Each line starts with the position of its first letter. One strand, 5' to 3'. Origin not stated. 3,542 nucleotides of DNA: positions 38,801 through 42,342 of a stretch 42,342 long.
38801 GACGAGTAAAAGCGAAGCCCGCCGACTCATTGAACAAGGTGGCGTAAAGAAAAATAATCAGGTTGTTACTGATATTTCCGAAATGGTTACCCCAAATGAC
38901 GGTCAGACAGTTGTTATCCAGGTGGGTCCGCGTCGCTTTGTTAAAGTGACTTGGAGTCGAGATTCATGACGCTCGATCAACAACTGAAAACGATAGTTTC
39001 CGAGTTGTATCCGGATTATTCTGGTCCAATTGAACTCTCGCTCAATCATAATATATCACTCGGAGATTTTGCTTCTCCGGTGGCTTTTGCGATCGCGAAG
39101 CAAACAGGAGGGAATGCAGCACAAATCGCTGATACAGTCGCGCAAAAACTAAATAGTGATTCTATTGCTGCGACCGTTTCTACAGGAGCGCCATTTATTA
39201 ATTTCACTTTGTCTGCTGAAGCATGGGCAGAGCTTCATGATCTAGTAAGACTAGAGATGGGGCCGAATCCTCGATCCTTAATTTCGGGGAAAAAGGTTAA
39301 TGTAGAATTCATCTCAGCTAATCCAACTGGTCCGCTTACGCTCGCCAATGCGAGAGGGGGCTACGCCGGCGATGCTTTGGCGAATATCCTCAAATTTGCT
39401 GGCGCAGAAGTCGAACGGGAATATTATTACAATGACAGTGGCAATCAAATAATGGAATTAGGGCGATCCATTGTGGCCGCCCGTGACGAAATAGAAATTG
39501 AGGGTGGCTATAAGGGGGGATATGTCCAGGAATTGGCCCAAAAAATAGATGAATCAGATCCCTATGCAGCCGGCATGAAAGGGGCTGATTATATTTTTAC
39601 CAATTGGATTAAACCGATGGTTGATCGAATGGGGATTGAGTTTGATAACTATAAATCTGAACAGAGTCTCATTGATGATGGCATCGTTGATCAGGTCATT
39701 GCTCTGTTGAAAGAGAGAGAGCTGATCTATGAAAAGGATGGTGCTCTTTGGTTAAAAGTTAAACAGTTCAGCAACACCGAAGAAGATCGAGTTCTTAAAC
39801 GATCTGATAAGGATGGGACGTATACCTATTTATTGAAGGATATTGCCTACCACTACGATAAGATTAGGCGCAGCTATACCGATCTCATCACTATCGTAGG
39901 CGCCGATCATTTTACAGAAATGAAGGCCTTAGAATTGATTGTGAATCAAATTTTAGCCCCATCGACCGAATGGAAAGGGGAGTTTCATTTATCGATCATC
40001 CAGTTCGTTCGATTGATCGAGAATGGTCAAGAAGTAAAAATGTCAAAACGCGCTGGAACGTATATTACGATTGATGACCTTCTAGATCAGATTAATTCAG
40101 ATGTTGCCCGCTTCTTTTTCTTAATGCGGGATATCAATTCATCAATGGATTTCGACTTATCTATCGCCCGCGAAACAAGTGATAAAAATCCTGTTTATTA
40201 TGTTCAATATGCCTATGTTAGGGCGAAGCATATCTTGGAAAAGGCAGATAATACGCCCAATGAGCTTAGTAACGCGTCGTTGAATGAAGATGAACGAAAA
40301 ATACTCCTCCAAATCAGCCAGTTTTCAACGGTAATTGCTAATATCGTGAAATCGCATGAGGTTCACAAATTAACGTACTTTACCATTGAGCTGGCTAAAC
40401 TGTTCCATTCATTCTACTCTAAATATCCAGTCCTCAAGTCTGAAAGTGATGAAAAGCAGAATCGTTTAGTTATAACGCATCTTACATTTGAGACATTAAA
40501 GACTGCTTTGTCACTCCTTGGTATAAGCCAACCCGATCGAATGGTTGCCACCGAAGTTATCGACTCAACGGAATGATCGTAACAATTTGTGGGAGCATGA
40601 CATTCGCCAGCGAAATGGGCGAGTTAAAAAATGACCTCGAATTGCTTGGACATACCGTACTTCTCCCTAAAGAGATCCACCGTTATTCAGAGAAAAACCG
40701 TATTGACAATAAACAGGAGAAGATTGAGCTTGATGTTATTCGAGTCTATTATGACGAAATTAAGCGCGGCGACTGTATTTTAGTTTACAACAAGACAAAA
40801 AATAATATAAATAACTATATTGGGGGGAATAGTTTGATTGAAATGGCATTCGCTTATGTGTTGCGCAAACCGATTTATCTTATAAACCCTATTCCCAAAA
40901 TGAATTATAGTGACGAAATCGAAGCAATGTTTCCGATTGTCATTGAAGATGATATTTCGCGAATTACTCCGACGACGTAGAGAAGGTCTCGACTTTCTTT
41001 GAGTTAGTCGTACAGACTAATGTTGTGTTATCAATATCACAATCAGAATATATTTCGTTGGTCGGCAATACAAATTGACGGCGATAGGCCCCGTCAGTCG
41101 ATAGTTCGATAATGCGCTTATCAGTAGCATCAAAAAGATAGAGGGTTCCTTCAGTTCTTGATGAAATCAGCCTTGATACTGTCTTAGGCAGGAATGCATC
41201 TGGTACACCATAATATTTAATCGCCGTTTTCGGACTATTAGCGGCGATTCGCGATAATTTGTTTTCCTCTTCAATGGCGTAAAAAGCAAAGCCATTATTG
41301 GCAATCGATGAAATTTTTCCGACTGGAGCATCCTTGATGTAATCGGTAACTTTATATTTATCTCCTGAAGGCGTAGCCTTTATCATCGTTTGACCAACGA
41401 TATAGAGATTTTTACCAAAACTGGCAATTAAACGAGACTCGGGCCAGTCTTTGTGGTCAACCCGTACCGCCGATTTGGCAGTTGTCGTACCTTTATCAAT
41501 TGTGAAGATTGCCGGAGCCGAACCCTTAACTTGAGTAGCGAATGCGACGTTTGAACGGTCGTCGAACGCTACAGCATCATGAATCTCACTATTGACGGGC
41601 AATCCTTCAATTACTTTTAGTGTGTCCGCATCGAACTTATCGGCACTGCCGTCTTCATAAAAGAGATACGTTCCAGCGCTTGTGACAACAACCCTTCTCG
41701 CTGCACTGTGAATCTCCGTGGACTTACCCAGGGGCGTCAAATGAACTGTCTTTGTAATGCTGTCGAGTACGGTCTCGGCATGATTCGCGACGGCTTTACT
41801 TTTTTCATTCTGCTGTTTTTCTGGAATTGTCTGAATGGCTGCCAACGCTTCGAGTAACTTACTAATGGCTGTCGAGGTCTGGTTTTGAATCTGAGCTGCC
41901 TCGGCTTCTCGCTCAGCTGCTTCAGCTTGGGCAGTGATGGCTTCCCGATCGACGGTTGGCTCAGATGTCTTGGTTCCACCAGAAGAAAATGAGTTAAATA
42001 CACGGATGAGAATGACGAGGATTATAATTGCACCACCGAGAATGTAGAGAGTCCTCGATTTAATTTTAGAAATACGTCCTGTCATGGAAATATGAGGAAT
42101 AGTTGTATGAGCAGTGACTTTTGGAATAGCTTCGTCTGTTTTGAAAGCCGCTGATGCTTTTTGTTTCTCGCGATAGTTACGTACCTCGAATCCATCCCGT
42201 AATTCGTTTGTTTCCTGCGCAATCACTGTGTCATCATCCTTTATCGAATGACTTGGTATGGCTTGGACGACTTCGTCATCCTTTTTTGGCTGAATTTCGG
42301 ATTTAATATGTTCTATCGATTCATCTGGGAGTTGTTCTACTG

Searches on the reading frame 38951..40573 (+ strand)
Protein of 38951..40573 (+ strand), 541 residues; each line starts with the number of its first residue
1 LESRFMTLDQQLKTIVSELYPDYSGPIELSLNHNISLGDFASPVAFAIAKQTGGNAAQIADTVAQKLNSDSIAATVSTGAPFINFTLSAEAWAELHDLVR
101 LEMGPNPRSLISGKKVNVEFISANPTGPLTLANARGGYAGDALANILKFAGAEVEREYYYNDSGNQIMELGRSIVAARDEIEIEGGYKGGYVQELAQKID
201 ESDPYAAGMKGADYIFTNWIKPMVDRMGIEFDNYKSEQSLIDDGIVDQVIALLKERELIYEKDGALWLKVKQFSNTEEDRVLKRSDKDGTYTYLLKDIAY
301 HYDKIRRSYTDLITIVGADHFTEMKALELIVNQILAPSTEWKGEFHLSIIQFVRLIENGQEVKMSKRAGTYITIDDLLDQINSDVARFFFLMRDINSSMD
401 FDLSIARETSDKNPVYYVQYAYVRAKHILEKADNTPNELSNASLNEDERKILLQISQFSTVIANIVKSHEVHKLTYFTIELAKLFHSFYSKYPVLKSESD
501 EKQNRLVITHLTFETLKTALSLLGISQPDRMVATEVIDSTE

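Call 12: search_protein_families(library=pfam, proteins=[window:38951-40573:+], max_evalue=0.0001)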
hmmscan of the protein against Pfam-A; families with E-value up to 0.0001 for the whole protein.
window:38951-40573:+ (541 aa): 4 families
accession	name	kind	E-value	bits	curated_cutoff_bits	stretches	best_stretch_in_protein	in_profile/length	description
PF05746.21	DALR_1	-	4.9e-29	101.2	22.3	1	418-531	1-117/117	DALR anticodon binding domain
PF00750.26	tRNA-synt_1d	-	1.1e-12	48.1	23.3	1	113-380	19-297/349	tRNA synthetases class I (R), catalytic domain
PF03485.21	Arg_tRNA_synt_N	-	8.4e-12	46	21.5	1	8-87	3-85/85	Arginyl tRNA synthetase N terminal domain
PF09334.17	tRNA-synt_1g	-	1.6e-07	30.9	20.1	0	360-407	324-370/391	tRNA synthetases class I (M)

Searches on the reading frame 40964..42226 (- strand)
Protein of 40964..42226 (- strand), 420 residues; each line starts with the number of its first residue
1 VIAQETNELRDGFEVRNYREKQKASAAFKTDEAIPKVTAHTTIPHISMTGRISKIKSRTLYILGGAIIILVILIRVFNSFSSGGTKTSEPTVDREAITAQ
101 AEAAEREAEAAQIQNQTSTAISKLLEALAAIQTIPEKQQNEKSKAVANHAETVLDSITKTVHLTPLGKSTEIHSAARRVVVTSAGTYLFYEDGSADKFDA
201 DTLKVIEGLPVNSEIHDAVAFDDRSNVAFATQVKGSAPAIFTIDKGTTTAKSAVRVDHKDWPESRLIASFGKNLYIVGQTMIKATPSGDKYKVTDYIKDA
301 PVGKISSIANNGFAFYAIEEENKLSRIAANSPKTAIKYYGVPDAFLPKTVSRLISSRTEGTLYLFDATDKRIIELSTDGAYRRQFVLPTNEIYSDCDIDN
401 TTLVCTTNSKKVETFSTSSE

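Call 12: search_protein_families(library=pfam, proteins=[window:40964-42223:-], max_evalue=0.0001)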
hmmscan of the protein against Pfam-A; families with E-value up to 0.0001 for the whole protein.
window:40964-42223:- (419 aa): 0 families

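Call 42: find_encoding_contigs(protein=window:40964-42226:-, flank=10000, max_places=2)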
Protein window:40964-42226:- (420 aa): no gene with exactly this product is on record in the collection.
